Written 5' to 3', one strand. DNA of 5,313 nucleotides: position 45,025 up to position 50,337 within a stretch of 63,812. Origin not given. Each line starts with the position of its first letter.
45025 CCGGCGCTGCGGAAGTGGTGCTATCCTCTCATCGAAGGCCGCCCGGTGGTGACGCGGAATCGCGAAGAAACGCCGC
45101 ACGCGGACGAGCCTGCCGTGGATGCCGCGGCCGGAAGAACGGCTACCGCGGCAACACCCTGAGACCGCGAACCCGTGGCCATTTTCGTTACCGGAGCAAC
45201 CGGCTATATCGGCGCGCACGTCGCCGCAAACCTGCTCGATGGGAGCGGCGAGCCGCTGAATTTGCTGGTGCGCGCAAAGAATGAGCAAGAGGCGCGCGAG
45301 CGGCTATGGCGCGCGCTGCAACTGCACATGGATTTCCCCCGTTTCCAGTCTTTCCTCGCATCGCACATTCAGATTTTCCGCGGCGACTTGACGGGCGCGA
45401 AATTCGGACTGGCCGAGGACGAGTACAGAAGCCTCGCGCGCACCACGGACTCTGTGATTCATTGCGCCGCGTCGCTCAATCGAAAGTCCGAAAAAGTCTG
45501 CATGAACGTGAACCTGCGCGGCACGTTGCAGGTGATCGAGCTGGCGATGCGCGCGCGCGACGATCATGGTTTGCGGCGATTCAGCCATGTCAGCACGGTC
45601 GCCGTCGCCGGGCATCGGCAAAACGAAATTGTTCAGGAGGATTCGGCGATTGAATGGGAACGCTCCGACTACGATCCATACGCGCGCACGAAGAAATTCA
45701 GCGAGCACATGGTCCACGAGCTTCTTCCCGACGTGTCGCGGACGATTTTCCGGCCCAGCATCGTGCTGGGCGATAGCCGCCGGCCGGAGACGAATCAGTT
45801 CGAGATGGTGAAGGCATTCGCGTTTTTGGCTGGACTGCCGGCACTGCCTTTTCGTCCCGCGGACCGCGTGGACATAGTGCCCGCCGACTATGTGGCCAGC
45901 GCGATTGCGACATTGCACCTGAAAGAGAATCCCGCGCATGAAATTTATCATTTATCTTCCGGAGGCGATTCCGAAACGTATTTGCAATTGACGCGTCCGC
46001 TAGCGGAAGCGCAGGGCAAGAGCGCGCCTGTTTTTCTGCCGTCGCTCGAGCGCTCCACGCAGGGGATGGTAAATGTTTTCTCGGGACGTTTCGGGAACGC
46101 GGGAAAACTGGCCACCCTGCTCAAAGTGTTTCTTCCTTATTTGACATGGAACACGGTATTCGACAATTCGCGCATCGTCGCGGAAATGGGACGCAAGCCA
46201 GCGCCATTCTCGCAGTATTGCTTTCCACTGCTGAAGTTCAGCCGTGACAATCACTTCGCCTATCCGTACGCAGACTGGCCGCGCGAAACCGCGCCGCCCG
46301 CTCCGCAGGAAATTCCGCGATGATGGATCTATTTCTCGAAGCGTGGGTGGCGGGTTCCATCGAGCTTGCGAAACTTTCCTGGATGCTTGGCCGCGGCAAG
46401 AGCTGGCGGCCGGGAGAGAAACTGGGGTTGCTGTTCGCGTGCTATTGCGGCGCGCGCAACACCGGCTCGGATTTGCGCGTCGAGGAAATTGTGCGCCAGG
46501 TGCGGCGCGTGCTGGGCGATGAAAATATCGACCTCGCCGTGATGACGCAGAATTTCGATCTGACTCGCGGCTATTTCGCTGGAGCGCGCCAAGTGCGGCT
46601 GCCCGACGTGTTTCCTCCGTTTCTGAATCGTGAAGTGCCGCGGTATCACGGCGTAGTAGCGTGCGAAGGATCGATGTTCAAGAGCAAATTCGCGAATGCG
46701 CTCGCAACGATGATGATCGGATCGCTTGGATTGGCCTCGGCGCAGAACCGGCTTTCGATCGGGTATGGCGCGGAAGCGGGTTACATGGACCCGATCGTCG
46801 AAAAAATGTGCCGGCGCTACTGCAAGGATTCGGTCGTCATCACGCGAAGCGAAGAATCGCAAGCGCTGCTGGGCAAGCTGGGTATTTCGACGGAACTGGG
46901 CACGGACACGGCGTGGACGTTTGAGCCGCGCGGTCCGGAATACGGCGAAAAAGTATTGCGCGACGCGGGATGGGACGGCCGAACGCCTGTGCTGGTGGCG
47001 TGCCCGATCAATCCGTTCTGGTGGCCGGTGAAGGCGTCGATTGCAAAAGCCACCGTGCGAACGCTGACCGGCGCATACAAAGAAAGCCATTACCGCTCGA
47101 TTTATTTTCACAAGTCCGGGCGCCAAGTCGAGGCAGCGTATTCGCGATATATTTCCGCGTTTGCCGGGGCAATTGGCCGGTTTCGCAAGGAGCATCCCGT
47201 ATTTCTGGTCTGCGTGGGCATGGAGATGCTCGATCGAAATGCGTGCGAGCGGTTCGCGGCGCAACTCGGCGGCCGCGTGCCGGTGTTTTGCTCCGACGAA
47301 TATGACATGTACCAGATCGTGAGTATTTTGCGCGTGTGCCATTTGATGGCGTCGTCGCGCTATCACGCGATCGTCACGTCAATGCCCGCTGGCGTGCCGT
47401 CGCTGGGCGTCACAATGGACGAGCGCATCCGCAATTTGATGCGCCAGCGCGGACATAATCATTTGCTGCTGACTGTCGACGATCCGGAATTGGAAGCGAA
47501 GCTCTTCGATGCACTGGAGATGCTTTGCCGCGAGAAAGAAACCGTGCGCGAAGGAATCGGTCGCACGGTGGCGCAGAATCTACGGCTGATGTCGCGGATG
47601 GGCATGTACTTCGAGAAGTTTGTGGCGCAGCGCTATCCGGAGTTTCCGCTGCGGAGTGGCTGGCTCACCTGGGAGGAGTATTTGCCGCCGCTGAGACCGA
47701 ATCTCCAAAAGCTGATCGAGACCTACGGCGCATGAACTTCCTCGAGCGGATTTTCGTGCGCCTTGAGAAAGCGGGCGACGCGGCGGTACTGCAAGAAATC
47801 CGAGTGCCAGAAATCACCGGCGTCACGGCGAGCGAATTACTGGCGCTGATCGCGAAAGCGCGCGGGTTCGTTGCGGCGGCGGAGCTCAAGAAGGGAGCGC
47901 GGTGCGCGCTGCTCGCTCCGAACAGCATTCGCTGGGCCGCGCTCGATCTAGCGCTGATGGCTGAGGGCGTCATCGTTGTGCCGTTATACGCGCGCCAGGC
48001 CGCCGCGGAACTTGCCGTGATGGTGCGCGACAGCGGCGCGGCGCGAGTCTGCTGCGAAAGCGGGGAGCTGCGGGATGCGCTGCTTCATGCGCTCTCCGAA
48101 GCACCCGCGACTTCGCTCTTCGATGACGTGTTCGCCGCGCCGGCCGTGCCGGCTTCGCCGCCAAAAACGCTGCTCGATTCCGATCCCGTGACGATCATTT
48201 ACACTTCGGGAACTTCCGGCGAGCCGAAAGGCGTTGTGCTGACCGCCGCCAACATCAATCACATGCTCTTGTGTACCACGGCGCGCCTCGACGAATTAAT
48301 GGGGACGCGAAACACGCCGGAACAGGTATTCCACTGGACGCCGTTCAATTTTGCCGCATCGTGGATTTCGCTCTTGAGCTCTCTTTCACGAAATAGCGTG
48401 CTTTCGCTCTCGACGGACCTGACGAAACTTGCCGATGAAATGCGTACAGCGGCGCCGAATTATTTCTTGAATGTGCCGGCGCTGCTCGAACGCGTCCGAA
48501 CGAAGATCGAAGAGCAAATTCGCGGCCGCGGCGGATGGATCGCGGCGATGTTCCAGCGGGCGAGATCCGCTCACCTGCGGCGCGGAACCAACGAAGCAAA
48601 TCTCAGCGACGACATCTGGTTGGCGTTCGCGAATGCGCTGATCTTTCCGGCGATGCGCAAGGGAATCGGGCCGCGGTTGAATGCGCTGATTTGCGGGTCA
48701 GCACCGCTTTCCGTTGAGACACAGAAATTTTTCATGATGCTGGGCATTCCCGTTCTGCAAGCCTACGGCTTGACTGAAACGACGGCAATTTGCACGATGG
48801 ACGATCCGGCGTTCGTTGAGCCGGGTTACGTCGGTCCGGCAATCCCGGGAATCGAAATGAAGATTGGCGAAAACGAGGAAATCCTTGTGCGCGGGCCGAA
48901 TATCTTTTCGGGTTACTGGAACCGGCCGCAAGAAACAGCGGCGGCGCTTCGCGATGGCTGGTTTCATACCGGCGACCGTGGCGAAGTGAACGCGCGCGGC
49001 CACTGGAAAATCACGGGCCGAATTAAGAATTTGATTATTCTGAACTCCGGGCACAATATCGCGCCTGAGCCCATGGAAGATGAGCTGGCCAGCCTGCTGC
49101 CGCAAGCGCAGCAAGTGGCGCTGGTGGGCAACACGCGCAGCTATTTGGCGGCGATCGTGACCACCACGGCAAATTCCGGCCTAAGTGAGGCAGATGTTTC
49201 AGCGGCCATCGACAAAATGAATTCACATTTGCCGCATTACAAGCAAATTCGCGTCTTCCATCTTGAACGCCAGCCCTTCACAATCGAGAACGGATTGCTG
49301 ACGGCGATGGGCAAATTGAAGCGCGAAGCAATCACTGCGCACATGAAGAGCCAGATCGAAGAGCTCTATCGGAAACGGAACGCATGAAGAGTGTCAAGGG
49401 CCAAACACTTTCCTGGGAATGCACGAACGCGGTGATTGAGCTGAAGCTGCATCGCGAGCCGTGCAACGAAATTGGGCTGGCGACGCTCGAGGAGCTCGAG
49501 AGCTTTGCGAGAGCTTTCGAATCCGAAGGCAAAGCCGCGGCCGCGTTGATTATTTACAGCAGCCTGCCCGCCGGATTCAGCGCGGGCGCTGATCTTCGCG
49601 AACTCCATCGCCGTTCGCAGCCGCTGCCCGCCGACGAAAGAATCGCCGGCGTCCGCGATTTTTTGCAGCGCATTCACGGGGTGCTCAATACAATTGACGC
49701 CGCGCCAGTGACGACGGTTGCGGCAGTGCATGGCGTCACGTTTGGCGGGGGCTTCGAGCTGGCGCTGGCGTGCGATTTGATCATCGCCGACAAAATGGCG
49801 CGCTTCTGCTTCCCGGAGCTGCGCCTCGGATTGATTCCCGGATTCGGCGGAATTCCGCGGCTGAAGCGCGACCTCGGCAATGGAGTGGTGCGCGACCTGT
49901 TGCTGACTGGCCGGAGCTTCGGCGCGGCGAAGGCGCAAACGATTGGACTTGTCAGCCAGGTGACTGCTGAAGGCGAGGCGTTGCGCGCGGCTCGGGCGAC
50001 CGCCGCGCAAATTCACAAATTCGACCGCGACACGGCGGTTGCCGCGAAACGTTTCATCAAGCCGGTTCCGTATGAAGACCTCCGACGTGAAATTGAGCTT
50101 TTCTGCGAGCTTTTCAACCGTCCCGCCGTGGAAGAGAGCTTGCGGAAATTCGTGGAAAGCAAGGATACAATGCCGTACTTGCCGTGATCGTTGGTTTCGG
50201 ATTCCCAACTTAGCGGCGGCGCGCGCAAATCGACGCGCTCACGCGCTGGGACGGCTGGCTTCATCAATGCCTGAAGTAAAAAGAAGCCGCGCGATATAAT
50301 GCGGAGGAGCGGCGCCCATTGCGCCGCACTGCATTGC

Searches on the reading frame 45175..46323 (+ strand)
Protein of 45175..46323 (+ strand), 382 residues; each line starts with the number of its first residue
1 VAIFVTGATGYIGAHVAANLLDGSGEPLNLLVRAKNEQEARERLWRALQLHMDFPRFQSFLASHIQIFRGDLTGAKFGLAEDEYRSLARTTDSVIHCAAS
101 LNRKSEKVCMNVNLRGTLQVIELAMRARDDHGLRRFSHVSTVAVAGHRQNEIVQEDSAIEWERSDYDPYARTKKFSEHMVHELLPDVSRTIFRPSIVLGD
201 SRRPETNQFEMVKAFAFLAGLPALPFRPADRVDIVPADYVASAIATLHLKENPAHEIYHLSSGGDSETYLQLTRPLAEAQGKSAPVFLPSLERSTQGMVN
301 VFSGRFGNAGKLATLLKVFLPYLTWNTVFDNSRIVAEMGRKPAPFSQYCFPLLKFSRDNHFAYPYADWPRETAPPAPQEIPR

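Call 8: search_protein_families(library=pfam, proteins=[window:45175-46323:+], max_evalue=0.01)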
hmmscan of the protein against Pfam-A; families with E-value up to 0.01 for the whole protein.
window:45175-46323:+ (382 aa): 8 families
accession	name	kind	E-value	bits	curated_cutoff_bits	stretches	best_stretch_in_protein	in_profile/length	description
PF07993.18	NAD_binding_4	-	1e-45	156.4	20.1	1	5-244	1-258/258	Male sterility protein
PF01370.27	Epimerase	-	3.6e-17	63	20.9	1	3-210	1-184/240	NAD dependent epimerase/dehydratase family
PF01073.25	3Beta_HSD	-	2.8e-11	43.4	22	1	5-182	2-159/280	3-beta hydroxysteroid dehydrogenase/isomerase family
PF16363.11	GDP_Man_Dehyd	-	1.1e-10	41.9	27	1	4-182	1-166/332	GDP-mannose 4,6 dehydratase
PF13460.12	NAD_binding_10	-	6.8e-07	29.8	27.2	1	7-199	1-148/184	NAD(P)H-binding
PF05368.20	NmrA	-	0.0041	17.2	27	1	3-41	5-42/298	NmrA-like family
PF08659.16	KR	-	0.0064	16.9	22.6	0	4-50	4-50/180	KR domain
PF04321.23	RmlD_sub_bind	-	0.0078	15.8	27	0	91-268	52-220/287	RmlD substrate binding domain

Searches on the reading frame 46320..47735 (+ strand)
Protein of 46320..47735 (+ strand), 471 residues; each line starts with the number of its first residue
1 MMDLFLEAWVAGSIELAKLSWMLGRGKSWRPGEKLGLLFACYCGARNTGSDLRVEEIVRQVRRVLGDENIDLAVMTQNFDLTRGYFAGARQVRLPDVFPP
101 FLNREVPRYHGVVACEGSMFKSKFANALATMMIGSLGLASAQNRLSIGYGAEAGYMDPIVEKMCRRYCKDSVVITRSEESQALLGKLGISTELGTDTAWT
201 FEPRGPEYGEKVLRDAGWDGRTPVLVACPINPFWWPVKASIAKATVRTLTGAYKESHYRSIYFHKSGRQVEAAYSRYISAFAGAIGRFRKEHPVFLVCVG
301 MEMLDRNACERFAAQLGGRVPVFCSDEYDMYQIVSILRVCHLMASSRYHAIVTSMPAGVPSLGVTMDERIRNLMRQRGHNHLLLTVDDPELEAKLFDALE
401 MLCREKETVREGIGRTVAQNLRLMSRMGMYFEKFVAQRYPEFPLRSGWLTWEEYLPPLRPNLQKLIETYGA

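Call 8: search_protein_families(library=pfam, proteins=[window:46320-47735:+], max_evalue=0.01)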
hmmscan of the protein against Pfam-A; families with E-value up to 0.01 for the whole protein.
window:46320-47735:+ (471 aa): 1 family
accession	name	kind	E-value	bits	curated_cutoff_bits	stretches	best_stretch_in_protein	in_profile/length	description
PF04230.19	PS_pyruv_trans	-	6e-06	26.8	25.3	1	153-366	106-278/280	Polysaccharide pyruvyl transferase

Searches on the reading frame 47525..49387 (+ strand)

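Call 8: search_protein_families(library=pfam, proteins=[window:47525-49387:+], max_evalue=0.01)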
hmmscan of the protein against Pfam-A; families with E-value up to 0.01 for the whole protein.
window:47525-49387:+ (620 aa): 2 families
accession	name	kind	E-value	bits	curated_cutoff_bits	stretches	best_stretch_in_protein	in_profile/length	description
PF00501.34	AMP-binding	-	1.8e-50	172.3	29.9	1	95-465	17-384/384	AMP-binding enzyme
PF23562.2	AMP-binding_C_3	-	4.4e-10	40.5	20.8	1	502-618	2-123/124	AMP-binding enzyme C-terminal domain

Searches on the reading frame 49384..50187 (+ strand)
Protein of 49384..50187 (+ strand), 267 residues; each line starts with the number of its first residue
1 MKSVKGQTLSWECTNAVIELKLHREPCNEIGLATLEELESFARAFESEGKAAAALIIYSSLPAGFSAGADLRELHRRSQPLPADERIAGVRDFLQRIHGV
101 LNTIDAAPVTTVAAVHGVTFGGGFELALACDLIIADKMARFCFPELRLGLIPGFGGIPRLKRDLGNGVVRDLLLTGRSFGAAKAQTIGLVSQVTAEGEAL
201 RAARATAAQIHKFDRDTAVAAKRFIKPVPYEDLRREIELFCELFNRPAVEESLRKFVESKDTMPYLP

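Call 8: search_protein_families(library=pfam, proteins=[window:49384-50187:+], max_evalue=0.01)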
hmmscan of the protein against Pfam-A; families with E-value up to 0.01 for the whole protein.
window:49384-50187:+ (267 aa): 2 families
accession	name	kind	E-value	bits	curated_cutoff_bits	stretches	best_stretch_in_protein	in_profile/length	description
PF00378.25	ECH_1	-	1.4e-40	139.7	27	1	14-261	3-245/251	Enoyl-CoA hydratase/isomerase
PF16113.10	ECH_2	-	1.2e-20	74.7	27.2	1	27-258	12-240/335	Enoyl-CoA hydratase/isomerase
